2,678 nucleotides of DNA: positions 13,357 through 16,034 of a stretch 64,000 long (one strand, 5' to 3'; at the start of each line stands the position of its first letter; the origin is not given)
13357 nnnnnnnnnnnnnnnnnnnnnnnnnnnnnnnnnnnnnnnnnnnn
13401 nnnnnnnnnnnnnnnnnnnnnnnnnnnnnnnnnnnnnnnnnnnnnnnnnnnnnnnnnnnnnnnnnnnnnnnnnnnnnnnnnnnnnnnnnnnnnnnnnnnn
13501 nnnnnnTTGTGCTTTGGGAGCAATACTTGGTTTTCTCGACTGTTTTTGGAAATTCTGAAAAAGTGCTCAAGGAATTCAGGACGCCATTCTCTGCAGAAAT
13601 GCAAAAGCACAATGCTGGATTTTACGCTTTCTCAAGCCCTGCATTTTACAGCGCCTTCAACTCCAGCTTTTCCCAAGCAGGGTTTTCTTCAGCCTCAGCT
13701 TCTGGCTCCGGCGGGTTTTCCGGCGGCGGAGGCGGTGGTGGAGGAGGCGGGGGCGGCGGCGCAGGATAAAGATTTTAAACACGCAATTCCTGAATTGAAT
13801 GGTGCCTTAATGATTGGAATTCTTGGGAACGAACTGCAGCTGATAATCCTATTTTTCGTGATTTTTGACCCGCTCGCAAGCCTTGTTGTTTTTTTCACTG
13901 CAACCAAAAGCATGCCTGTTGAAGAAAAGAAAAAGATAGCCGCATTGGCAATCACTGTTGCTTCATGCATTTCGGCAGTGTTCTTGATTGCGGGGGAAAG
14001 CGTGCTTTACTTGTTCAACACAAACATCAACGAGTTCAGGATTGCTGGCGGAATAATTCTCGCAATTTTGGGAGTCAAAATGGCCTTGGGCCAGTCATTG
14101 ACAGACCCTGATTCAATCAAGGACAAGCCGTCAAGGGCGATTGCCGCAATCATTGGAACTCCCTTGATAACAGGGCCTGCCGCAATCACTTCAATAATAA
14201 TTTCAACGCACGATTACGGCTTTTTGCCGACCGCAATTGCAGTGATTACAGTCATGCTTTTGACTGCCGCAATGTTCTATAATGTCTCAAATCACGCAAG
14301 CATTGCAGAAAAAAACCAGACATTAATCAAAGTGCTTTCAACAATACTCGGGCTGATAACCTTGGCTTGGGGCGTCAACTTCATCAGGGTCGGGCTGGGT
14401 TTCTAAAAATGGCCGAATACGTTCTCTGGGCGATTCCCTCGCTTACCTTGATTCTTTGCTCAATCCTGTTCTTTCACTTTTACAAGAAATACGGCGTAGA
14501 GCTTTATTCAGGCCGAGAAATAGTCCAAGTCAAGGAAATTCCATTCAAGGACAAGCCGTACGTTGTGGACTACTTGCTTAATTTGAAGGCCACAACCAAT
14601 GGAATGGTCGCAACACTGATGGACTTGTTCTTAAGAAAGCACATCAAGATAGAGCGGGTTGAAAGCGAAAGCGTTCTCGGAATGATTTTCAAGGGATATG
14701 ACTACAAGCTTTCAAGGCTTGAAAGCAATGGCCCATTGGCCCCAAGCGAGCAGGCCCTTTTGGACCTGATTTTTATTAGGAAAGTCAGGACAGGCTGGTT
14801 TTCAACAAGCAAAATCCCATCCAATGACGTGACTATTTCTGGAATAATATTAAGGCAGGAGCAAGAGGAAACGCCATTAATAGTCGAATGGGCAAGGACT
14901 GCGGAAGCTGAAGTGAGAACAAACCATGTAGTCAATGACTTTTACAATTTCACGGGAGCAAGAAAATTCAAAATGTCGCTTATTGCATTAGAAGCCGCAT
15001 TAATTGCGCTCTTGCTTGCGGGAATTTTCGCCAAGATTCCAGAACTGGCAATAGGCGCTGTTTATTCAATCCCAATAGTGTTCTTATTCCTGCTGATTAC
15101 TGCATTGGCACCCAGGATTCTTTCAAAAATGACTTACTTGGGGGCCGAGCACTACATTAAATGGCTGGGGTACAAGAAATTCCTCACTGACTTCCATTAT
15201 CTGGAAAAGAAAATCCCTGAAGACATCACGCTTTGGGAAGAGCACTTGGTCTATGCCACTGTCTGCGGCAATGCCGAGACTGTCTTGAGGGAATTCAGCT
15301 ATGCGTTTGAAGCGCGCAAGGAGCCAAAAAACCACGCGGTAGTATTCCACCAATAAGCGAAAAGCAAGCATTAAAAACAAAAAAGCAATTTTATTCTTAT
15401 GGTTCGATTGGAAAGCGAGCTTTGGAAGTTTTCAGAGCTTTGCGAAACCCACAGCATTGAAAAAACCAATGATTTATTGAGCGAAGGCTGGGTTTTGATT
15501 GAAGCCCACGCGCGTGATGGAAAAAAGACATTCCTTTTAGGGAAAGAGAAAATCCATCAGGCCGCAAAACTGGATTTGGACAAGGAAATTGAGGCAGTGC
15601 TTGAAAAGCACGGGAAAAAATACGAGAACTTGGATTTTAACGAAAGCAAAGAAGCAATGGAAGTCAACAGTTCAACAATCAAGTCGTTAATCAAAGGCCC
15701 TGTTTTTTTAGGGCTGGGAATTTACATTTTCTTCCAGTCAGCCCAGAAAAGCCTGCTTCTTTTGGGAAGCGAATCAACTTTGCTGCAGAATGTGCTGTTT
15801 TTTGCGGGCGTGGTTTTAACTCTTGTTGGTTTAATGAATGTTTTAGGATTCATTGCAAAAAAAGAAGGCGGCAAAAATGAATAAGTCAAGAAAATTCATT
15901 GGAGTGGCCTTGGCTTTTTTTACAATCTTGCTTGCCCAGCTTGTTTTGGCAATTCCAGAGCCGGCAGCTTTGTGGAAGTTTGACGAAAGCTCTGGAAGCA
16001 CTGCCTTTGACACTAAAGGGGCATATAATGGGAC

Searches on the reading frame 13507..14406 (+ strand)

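Call 41: search_protein_families(library=pfam, proteins=[window:13507-14406:+], max_evalue=0.01)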
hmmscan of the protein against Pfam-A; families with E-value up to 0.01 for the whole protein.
window:13507-14406:+ (299 aa): 2 families
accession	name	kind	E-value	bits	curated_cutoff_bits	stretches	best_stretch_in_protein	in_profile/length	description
PF01914.23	MarC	-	1.2e-27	97.2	23.9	1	112-297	7-199/203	MarC family integral membrane protein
PF03741.22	TerC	-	0.00029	21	27.8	1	126-285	15-171/178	Integral membrane protein TerC family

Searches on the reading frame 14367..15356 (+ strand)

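Call 12: search_protein_families(library=pfam, proteins=[window:14367-15356:+], max_evalue=0.001)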
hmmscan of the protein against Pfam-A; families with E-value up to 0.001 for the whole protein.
window:14367-15356:+ (329 aa): 1 family
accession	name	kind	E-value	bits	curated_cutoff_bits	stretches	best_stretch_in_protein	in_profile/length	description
PF20990.2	DUF2207_C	-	3.5e-33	115.8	33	1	56-310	6-247/247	Predicted membrane protein (DUF2207) C-terminal domain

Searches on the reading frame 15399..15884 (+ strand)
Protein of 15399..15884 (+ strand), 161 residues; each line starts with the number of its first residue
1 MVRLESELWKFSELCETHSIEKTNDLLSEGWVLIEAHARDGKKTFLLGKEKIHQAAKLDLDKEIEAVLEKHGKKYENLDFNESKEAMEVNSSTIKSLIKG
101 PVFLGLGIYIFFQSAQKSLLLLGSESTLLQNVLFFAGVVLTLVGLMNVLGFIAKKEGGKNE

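Call 8: search_protein_families(library=pfam, proteins=[window:15399-15884:+], max_evalue=1)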
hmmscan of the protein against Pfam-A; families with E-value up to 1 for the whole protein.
window:15399-15884:+ (161 aa): 3 families
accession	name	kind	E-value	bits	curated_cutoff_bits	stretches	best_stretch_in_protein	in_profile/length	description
PF00335.26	Tetraspanin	-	0.019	15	32.1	1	98-155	14-72/225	Tetraspanin family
PF10137.14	CAP12-PCTIR_TIR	-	0.089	13.2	24.7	1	57-150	9-97/119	CAP12/Pycsar effector protein, TIR domain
PF06378.16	SSAP_Sak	-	0.1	12.6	22.3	1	83-111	94-122/152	Sak Single Strand Annealing Protein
